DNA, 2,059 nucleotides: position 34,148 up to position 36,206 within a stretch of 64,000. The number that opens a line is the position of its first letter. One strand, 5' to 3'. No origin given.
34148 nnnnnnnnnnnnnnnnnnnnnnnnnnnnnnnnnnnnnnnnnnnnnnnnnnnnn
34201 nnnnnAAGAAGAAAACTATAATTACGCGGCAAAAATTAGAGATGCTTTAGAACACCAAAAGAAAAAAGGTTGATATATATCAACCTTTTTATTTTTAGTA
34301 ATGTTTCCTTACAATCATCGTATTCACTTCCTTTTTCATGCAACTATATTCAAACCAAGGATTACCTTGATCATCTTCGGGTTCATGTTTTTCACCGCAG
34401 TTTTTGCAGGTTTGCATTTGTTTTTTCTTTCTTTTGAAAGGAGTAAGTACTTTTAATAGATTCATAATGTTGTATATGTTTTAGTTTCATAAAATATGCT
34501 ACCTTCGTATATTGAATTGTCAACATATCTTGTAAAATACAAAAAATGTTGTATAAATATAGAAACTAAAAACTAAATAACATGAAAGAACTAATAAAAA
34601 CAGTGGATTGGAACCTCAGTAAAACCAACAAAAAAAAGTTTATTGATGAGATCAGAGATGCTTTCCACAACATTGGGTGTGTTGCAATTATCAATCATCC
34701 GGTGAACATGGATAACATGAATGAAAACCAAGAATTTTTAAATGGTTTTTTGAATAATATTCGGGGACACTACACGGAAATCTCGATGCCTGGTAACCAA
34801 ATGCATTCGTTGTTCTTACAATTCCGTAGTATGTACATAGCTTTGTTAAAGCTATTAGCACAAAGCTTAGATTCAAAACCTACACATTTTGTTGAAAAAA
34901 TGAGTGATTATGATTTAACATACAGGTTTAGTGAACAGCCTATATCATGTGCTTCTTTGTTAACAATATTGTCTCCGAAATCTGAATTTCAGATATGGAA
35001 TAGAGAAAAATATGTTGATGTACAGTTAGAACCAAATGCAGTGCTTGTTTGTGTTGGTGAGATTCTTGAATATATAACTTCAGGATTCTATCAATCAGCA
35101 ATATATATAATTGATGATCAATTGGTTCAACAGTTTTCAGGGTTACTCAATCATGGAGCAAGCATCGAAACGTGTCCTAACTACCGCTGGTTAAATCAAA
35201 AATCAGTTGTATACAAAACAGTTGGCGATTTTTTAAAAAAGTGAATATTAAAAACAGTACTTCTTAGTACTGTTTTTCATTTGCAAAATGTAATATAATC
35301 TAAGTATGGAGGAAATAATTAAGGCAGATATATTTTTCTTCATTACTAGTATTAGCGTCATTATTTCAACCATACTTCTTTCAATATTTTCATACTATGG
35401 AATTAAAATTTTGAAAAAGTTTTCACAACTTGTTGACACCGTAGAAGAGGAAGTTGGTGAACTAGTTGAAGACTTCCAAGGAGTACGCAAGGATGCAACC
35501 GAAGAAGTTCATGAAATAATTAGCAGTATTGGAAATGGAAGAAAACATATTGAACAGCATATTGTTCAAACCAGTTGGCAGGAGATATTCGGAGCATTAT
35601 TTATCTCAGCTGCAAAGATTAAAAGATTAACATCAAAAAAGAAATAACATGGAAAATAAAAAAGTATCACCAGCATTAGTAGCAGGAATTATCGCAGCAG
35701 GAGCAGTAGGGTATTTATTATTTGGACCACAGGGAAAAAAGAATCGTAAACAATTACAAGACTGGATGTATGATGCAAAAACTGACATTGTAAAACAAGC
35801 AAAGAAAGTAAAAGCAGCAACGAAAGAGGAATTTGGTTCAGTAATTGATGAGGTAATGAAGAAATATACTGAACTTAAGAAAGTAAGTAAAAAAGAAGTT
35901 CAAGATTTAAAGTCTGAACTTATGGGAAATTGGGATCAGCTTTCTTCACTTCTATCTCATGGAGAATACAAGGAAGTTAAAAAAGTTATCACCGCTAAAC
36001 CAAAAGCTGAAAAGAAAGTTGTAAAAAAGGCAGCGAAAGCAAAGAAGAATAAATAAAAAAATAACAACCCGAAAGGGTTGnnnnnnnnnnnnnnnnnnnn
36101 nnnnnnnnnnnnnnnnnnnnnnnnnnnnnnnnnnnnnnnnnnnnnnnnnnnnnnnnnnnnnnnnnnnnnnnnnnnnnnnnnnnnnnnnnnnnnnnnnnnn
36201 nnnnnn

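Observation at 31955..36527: ssrA and smpB separated by a 3.7-kb block of six uncharacterised genes (accessory/island-like cluster)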

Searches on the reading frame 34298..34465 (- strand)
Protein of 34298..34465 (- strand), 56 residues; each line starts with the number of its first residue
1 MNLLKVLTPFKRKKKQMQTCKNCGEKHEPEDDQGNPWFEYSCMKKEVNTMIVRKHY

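Call 9: search_protein_families(library=pfam, proteins=[window:34298-34465:-], max_evalue=1)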
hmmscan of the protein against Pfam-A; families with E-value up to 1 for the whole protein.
seq(56 aa): 2 families
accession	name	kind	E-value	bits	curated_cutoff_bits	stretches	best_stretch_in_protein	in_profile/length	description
PF14901.11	Jiv90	-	0.003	18.2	27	1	10-48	19-55/90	Cleavage inducing molecular chaperone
PF13248.11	Zn_ribbon_3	-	0.013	15.4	27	1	14-26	13-25/26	zinc-ribbon domain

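Call 10: search_protein_families(library=ncbifam, proteins=[window:34298-34465:-], max_evalue=1)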
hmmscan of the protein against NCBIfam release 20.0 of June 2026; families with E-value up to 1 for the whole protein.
seq(56 aa): 0 families

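Call 11: search_protein_families(library=phrogs, proteins=[window:34298-34465:-], max_evalue=0.1)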
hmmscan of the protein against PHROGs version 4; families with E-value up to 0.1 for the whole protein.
seq(56 aa): 2 families
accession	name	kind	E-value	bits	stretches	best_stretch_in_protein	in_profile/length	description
phrog_4000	-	unknown function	0.016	16.1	1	13-49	9-44/102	-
phrog_1333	-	unknown function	0.03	15.4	1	7-45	90-127/166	-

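Call 90: search_protein_families(library=padloc, proteins=[window:34298-34465:-], max_evalue=0.01)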
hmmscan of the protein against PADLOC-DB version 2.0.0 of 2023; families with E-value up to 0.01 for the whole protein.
seq(56 aa): 0 families

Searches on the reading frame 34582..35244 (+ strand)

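Call 4: search_protein_families(library=pfam, proteins=[window:34582-35244:+], max_evalue=1)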
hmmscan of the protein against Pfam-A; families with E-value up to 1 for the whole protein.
window:34582-35244:+ (220 aa): 2 families
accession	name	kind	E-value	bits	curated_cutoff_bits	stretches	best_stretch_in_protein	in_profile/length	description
PF14226.12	DIOX_N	-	1.4e-05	26.1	27.3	1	8-56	4-53/117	non-haem dioxygenase in morphine synthesis N-terminal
PF03171.26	2OG-FeII_Oxy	-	0.0012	19.5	23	1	120-173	24-79/101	2OG-Fe(II) oxygenase superfamily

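Call 10: search_protein_families(library=ncbifam, proteins=[window:34582-35244:+], max_evalue=1)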
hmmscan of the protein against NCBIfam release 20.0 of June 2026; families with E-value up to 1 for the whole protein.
window:34582-35244:+ (220 aa): 0 families

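Call 11: search_protein_families(library=phrogs, proteins=[window:34582-35244:+], max_evalue=0.1)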
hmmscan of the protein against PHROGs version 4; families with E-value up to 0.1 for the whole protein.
window:34582-35244:+ (220 aa): 0 families

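Call 90: search_protein_families(library=padloc, proteins=[window:34582-35244:+], max_evalue=0.01)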
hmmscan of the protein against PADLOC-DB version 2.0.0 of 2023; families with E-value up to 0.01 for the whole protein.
window:34582-35244:+ (220 aa): 0 families

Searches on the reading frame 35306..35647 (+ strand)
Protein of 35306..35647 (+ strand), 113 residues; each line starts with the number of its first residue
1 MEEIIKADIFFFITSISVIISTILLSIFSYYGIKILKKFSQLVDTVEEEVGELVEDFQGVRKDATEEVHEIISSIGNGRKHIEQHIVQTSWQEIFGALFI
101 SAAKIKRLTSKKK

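Call 4: search_protein_families(library=pfam, proteins=[window:35306-35647:+], max_evalue=1)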
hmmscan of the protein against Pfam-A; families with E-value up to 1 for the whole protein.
window:35306-35647:+ (113 aa): 2 families
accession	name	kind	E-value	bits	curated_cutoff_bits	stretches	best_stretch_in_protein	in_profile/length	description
PF06103.16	DUF948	-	0.0072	16.9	37.2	1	16-71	1-56/89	Bacterial protein of unknown function (DUF948)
PF23471.1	Cap15_TM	-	0.065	14.4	28.2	1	8-34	2-28/59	Cap15, TM helices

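Call 10: search_protein_families(library=ncbifam, proteins=[window:35306-35647:+], max_evalue=1)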
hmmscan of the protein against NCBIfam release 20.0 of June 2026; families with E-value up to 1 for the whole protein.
window:35306-35647:+ (113 aa): 3 families
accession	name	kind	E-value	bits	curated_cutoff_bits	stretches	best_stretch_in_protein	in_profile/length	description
TIGR01593.1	holin_tox_secr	subfamily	0.026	14.5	40.2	1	14-60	75-120/128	toxin secretion/phage lysis holin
NF005908.0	PRK07889.1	equivalog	0.13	11.9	299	1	38-110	54-129/256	enoyl-ACP reductase FabI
NF033914.0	antiphage_ZorA_1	subfamily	0.15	10.3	190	1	1-50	150-200/619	anti-phage ZorAB system protein ZorA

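Call 11: search_protein_families(library=phrogs, proteins=[window:35306-35647:+], max_evalue=0.1)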
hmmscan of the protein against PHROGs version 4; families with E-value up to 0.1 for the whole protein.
window:35306-35647:+ (113 aa): 4 families
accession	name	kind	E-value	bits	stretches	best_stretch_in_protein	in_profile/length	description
phrog_4257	-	unknown function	0.0011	20.3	1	6-90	4-87/138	-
phrog_7330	-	unknown function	0.004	18.4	1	8-77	3-74/82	-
phrog_26805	-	unknown function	0.036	13.4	1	10-89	469-548/697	-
phrog_4251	-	tail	0.088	13.4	1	1-69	163-228/266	minor tail protein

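Call 90: search_protein_families(library=padloc, proteins=[window:35306-35647:+], max_evalue=0.01)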
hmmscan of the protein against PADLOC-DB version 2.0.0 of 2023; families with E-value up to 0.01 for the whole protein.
window:35306-35647:+ (113 aa): 1 family
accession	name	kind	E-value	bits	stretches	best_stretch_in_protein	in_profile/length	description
PDLC00605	ZorA1|ZorA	-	0.0066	12.8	1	1-50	207-257/700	MotA/ExbB/TolQ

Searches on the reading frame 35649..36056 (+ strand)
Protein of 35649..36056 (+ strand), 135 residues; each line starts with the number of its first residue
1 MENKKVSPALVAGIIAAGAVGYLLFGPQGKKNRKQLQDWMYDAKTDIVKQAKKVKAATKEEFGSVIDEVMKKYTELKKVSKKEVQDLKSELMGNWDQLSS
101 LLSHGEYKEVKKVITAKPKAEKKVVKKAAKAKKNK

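Call 4: search_protein_families(library=pfam, proteins=[window:35649-36056:+], max_evalue=1)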
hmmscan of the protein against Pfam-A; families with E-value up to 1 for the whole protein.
window:35649-36056:+ (135 aa): 9 families
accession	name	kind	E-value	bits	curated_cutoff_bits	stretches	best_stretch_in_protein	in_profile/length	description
PF12732.12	YtxH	-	7.8e-07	29.9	37.5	1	9-78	3-68/71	YtxH-like protein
PF20591.4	DUF6792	-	0.0024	17.7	25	1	28-121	70-159/220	Domain of unknown function (DUF6792)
PF22960.2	UBR1-like_wing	-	0.023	15.3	27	1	55-126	27-97/100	E3 ubiquitin-protein ligase UBR1-like, winged-helix domain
PF22343.1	Surface-like_ins_dom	-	0.043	14.3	27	1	44-83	40-80/100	Pilus-presented adhesin helical insertion domain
PF02049.23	FliE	-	0.056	14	22.4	1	47-89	5-47/89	Flagellar hook-basal body complex protein FliE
PF23789.1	Pre_tape_measure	-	0.065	13.5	27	1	8-84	75-143/149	Pre-tape measure protein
PF00435.27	Spectrin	-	0.072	14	29.9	1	34-102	37-96/105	Spectrin repeat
PF12725.13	DUF3810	-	0.31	10.8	28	1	50-117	91-161/311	Protein of unknown function (DUF3810)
PF21918.1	cas_Cpf1_2nd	-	0.38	11.1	27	1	79-133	43-93/225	CRISPR-associated endonuclease Cpf1 REC2 domain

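Call 10: search_protein_families(library=ncbifam, proteins=[window:35649-36056:+], max_evalue=1)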
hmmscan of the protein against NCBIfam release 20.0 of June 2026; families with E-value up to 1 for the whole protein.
window:35649-36056:+ (135 aa): 2 families
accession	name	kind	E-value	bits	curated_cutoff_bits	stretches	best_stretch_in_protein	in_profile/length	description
TIGR00985.1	3a0801s04tom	subfamily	0.013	15.3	163.55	1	5-83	6-84/148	mitochondrial import receptor subunit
NF033415.1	thiovirid_RiPP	subfamily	0.12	12.9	40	1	45-88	4-45/72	thioviridamide family RiPP peptide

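Call 11: search_protein_families(library=phrogs, proteins=[window:35649-36056:+], max_evalue=0.1)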
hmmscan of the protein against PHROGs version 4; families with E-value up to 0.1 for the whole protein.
window:35649-36056:+ (135 aa): 4 families
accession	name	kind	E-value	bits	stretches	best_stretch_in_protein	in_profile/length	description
phrog_9105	-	unknown function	0.001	19.8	1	35-100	95-160/190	-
phrog_24393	-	unknown function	0.013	16.5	1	37-125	14-96/160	-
phrog_7547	-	unknown function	0.018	14.3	1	34-104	699-768/824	-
phrog_6900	-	tail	0.089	13.9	0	41-130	4-96/235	tail length tape measure protein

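Call 82: find_related_loci(query=window:35649-36056:+, collection=viral_contigs, flank=8000)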
Query window:35649-36056:+ (135 aa) in viral_contigs; peptide patterns used: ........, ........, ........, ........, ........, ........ (x = any residue, [..] = any of these).
220 stretches matched a pattern, but none encodes a relative of the query by tblastn (E <= 1e-3).

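Call 90: search_protein_families(library=padloc, proteins=[window:35649-36056:+], max_evalue=0.01)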
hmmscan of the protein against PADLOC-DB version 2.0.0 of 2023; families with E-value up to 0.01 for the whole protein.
window:35649-36056:+ (135 aa): 0 families
